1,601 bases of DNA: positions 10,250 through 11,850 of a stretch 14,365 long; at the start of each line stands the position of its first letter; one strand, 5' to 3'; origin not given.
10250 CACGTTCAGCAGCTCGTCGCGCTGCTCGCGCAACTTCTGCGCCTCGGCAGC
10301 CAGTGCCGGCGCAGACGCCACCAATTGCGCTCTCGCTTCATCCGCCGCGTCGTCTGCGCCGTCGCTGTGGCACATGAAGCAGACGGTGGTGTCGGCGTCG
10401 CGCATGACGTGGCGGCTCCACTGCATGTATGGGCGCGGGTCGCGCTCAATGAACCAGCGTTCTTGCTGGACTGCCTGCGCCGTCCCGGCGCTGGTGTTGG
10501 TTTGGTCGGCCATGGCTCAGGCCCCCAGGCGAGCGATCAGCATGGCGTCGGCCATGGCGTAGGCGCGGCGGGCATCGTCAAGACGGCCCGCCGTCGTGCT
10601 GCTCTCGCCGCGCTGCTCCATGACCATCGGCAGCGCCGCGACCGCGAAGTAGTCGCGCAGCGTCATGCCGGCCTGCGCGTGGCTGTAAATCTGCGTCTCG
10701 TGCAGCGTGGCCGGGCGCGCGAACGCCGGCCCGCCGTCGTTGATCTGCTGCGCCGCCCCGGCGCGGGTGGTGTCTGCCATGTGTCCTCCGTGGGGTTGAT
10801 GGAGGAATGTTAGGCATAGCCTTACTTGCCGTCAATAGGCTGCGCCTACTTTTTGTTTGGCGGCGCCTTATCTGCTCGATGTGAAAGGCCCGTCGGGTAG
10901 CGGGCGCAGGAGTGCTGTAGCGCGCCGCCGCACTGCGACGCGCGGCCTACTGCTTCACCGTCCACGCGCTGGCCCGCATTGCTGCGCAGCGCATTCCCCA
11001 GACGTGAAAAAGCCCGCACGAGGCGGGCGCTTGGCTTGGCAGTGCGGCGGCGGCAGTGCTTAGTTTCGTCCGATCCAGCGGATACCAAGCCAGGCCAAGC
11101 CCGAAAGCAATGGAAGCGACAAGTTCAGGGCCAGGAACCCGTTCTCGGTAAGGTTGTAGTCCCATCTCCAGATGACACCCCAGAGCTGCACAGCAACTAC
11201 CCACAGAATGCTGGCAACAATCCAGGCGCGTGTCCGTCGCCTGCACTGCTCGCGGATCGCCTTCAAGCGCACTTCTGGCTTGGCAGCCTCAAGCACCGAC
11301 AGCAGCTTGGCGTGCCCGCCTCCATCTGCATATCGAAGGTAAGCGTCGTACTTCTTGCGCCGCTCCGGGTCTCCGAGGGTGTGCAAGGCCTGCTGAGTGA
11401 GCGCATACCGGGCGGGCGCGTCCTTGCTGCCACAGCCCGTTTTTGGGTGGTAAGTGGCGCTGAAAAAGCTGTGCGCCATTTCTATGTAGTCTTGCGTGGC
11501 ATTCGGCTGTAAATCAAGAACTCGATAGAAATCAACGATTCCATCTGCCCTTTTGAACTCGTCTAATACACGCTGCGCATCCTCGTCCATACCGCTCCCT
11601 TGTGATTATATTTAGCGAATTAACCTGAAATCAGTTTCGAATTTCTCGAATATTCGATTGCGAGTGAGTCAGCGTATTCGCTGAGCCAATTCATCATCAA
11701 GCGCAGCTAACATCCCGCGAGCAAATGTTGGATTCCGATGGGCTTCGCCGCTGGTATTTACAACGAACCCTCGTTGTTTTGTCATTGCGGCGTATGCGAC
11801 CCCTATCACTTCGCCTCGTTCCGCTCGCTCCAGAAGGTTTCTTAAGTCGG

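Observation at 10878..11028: Terminator insulating the immunity transcript, with a duplicated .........-hairpin motif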

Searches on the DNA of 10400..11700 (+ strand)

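Call 8: search_dna_similar(query=window:10400-11700:+, collection=phages, mode=distant, max_rows=30)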
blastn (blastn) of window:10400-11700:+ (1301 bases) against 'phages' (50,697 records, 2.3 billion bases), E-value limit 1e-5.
No match.

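Call 64: search_rna_families(source=window, start=10780, end=11120, threshold=evalue, max_evalue=1)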
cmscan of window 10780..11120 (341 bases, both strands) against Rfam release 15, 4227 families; matches with E-value up to 1: 3.
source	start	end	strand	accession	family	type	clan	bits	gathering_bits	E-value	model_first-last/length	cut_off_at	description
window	11007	11059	-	RF01394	isrK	Gene; sRNA;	-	18.1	50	0.089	1-77/77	no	isrK Hfq binding RNA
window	10955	11100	-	RF02836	Bcj14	Gene; sRNA;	-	17.9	59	0.43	1-171/171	no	Burkholderia RNA 14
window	10831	10953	+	RF02883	BcKCsr2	Gene; sRNA;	-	13.6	40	0.92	1-129/129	no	Burkholderia sRNA 2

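Call 65: search_dna_similar(query=window:10870-11060:-, collection=plasmids, mode=distant, max_evalue=0.01, max_rows=10)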
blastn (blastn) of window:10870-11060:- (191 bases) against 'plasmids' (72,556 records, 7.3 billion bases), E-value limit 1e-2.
Records with a match: 1; places in all: 1; records where one place covers at least 80% of the query: 0.
Best place of each record, by identity: 80-90% 1.
By first word of the organism name: Pseudomonas 1.
By predicted mobility (MOB-suite, as given by PLSDB): non-mobilizable 1.
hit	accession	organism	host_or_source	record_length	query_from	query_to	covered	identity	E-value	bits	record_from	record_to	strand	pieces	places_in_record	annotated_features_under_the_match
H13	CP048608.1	Pseudomonas fluorescens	whole organism,Rhizosphere of Soybean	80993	30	65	19%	88.9%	4e-3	48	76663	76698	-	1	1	none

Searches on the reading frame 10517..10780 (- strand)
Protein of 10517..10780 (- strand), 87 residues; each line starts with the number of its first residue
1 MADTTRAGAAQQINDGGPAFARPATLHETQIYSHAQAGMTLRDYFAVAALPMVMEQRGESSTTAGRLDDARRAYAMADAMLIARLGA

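Call 9: search_protein_families(library=pfam, proteins=[window:10517-10780:-], max_evalue=0.01)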
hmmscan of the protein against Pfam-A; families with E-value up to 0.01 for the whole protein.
window:10517-10780:- (87 aa): 0 families

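Call 11: find_encoding_contigs(protein=window:10517-10780:-, flank=3000, max_places=10)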
Protein window:10517-10780:- (87 aa): 6 contigs read that carry it; 4 places shown.
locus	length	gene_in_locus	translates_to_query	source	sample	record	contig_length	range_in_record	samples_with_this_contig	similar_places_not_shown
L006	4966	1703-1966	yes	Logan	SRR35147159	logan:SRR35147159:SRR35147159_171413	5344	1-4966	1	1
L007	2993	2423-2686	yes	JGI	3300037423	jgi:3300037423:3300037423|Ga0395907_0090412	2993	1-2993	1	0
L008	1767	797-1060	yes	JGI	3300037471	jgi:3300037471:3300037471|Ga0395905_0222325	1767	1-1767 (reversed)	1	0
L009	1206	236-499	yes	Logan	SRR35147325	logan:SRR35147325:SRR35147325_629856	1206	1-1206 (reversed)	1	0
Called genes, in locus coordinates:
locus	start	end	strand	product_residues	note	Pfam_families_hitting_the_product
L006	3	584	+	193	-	?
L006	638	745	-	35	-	-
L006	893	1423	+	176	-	PF00226:DnaJ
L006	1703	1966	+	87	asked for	-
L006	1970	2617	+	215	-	-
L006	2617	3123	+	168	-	-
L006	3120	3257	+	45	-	-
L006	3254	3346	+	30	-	-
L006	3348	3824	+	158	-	-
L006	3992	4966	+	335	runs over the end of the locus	PF03837:RecT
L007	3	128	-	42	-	?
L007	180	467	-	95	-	PF14549:P22_Cro (faint), PF15943:YdaS_toxin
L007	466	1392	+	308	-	PF01381:HTH_3, PF13560:HTH_31 (weak), PF00717:Peptidase_S24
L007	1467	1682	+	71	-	-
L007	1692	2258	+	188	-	-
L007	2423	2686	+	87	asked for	-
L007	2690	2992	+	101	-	?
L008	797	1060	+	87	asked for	-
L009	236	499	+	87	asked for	-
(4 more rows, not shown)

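Call 27: find_homologous_proteins(query=window:10517-10780:-, max_evalue=0.00001)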
Query window:10517-10780:- (87 aa): 155 proteins with E <= 0.00001 among 6915 candidates; the best 120 are listed.
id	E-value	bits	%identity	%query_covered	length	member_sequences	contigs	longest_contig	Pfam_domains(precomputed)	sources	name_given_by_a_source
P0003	8.9e-48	177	100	100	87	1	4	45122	-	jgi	jgi:hypothetical protein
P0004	1.5e-14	71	58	97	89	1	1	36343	-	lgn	-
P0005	3.1e-10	58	45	87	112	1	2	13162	-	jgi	jgi:hypothetical protein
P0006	3.5e-10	58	53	84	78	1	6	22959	-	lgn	-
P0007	1.1e-9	56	49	84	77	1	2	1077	-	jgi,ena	-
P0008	1.2e-9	56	51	91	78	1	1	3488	-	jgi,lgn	jgi:hypothetical protein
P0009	2.5e-8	52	50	84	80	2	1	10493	-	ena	-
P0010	2.7e-8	52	53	85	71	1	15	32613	-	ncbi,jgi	jgi:hypothetical protein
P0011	3.6e-8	51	49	82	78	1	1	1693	-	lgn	-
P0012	3.9e-8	51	45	85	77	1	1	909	-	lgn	-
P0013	4.6e-8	51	44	83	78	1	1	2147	-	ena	-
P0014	5.6e-8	51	53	83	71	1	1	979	-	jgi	jgi:hypothetical protein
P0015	6.4e-8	50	45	84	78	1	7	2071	-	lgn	-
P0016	6.5e-8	50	48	89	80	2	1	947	-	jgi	jgi:hypothetical protein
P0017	6.6e-8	50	52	86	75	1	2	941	-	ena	-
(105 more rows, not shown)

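Call 35: find_encoding_contigs(protein=P0004, flank=3500, max_places=3)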
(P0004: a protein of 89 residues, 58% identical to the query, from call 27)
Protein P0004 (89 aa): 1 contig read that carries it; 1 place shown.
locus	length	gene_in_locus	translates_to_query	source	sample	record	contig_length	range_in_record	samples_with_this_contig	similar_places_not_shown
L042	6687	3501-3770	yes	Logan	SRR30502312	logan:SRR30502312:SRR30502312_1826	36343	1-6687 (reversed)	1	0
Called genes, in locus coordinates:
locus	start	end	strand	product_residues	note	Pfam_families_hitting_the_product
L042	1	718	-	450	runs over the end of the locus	PF00772:DnaB, PF03796:DnaB_C, PF13481:AAA_25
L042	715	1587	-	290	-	-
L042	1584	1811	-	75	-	-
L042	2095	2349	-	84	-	PF15943:YdaS_toxin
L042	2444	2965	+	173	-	-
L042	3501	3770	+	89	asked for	-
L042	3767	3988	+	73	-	-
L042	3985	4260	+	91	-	-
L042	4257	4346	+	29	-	-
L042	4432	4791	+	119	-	-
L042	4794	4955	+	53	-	-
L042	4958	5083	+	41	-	-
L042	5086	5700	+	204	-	-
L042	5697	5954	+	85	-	-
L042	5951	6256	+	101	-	-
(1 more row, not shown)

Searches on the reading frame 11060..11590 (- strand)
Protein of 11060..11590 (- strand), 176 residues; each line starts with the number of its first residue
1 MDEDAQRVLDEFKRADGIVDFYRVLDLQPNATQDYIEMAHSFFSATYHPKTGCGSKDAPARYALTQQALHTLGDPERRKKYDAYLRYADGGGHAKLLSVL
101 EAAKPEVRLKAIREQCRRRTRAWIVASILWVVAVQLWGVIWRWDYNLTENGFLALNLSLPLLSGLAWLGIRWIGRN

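Call 9: search_protein_families(library=pfam, proteins=[window:11060-11590:-], max_evalue=0.01)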
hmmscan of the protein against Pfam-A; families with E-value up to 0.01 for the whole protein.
window:11060-11590:- (176 aa): 1 family
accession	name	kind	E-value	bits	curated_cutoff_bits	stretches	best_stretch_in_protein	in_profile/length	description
PF00226.36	DnaJ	-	1.6e-10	41.3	27.8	1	20-82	1-63/63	DnaJ domain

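Call 10: find_encoding_contigs(protein=window:11060-11590:-, flank=3000, max_places=10)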
Protein window:11060-11590:- (176 aa): 6 contigs read that carry it; 5 places shown.
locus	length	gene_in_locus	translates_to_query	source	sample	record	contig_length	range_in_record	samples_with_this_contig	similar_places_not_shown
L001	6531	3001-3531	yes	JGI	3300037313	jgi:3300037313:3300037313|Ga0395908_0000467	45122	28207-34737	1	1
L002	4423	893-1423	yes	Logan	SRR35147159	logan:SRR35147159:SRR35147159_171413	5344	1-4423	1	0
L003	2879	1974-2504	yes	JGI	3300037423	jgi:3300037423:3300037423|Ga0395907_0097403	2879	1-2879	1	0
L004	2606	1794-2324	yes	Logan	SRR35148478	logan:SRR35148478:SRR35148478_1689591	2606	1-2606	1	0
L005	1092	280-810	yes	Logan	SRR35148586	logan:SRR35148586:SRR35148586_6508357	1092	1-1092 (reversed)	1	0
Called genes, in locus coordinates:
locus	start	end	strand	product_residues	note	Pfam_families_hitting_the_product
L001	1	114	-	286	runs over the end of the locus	-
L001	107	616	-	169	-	-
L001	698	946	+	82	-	-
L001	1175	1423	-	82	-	-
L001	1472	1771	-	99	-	PF14549:P22_Cro, PF15943:YdaS_toxin (weak)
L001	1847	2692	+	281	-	PF01381:HTH_3 (weak), PF00717:Peptidase_S24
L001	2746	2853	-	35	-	-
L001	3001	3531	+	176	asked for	PF00226:DnaJ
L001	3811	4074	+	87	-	-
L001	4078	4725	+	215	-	-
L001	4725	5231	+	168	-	-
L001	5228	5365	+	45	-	-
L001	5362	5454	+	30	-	-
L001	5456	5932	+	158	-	-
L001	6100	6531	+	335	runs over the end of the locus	PF03837:RecT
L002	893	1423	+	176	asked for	PF00226:DnaJ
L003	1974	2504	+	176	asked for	PF00226:DnaJ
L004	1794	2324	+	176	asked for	PF00226:DnaJ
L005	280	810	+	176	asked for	PF00226:DnaJ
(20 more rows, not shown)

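Call 15: find_related_loci(query=window:11060-11590:-, collection=viral_contigs, flank=3000)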
Query window:11060-11590:- (176 aa) in viral_contigs; peptide patterns used: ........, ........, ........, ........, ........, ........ (x = any residue, [..] = any of these).
6 stretches matched a pattern, but none encodes a relative of the query by tblastn (E <= 1e-3).

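Call 16: find_related_loci(query=window:11060-11590:-, collection=genome_contigs, flank=3000)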
Query window:11060-11590:- (176 aa) in genome_contigs; peptide patterns used: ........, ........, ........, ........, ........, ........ (x = any residue, [..] = any of these).
166 stretches matched a pattern; 29 encode a relative of the query (tblastn E <= 1e-3); 29 distinct loci.
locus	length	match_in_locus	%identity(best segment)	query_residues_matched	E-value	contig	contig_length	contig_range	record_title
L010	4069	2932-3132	43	18-84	1e-14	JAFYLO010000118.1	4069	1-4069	MAG: Bacteroidaceae bacterium isolate RGIG7201 Water_buffalos_Cecum-1__c517192, whole genome shotgun sequence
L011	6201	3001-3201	39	18-84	1e-11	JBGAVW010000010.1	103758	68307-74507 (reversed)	MAG: Saprospiraceae bacterium isolate MAG_MBR_AS.23 MBRAS-23_NODE_10_length_103758_cov_5.910591, whole genome shotgun se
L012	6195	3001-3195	35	20-84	2e-11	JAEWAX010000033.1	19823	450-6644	MAG: Bacillota bacterium isolate OH_PBB_227 k127_259699, whole genome shotgun sequence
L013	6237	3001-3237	35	20-94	2e-11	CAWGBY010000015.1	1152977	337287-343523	MAG: uncultured Acidobacteriota bacterium isolate MFD06229.bin.2.215 genome assembly, contig: contig_25320, whole genome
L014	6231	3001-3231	39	20-92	2e-11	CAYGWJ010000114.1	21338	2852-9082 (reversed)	MAG TPA_asm: uncultured Anaerolineae bacterium isolate ERP119294_co2_411 genome assembly, contig: k141_3078950, whole ge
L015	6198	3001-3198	38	19-84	2e-11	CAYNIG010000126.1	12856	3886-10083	MAG TPA_asm: uncultured Saprospiraceae bacterium isolate SRP173033_co1_56 genome assembly, contig: NODE_10410_length_128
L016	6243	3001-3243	35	5-82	5e-11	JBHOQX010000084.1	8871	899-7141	MAG: Roseiflexaceae bacterium isolate A0_36 coassembly_Ak141_504782, whole genome shotgun sequence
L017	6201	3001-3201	37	20-94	7e-11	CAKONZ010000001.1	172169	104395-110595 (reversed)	MAG: uncultured Bacilli bacterium isolate REFINED_METABAT215_TOP10_CONTIGS_1500_ASSEMBLY_K77_MERGED__Hadza_MoBio_hadza-I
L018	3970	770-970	37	18-84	6e-11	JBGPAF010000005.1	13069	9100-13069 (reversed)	MAG: Bacteroidia bacterium isolate OBJ_0618_130150_135 k141_5443220_length_13069_cov_11.0000, whole genome shotgun seque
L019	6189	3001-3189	40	20-82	9e-11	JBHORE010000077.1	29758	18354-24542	MAG: Thermobaculum sp. isolate A0_9 coassembly_Ak141_664327, whole genome shotgun sequence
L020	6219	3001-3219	36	20-92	2e-10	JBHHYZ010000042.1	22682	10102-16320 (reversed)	MAG: Gemmatimonadota bacterium isolate Maj_2_bin.21 NODE_1040_length_22682_cov_8.791488, whole genome shotgun sequence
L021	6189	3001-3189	38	20-82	3e-10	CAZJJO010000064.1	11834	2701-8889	MAG TPA_asm: uncultured Gemmatimonadota bacterium isolate binchicken_co207_203 genome assembly, contig: NODE_5910_length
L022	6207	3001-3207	33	20-88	4e-10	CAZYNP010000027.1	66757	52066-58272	MAG TPA_asm: uncultured Cytophagia bacterium isolate binchicken_co274_472 genome assembly, contig: NODE_1075_length_6675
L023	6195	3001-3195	34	20-84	5e-10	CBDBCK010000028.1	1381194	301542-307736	MAG: Dehalococcoidia bacterium isolate 2735045a-58c9-400a-bca5-5a16410cc720 genome assembly, contig: contig_28, whole ge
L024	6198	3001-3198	35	20-85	4e-10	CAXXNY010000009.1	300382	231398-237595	MAG: Christensenellaceae bacterium isolate 1e42aa1e-5f6f-4e0c-9bc2-84913c8ae0c7 genome assembly, contig: contig_9, whole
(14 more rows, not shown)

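Call 25: find_homologous_proteins(query=window:11060-11590:-, max_evalue=0.00001)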
Query window:11060-11590:- (176 aa): 2 proteins with E <= 0.00001 among 236 candidates.
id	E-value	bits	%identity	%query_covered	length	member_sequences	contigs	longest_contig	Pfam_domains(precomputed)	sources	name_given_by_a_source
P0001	4.0e-116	403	100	100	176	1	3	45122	PF00226.37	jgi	jgi:hypothetical protein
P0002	5.4e-65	236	75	79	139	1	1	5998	-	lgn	-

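Call 26: find_encoding_contigs(protein=P0002, flank=6000, max_places=10)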
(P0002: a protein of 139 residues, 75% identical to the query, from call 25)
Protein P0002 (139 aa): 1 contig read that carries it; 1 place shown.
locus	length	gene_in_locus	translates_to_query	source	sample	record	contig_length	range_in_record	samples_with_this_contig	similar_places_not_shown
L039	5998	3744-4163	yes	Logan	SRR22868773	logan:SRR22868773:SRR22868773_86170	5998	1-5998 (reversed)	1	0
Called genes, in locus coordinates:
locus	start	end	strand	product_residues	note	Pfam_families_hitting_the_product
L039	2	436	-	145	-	?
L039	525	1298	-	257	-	-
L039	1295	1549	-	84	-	-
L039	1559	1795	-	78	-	-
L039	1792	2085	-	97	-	PF05269:Phage_CII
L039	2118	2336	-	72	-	PF13560:HTH_31, PF01381:HTH_3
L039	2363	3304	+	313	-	PF00717:Peptidase_S24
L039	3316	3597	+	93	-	-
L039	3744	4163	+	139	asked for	-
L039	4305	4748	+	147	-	-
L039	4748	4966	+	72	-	PF14354:Lar_restr_allev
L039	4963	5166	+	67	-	-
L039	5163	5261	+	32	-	-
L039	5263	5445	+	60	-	-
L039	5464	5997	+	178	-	?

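Call 56: search_dna_similar(query=window:11060-11590:-, collection=phages, mode=protein, max_rows=12)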
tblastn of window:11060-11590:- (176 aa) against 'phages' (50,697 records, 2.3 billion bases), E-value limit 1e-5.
No match.
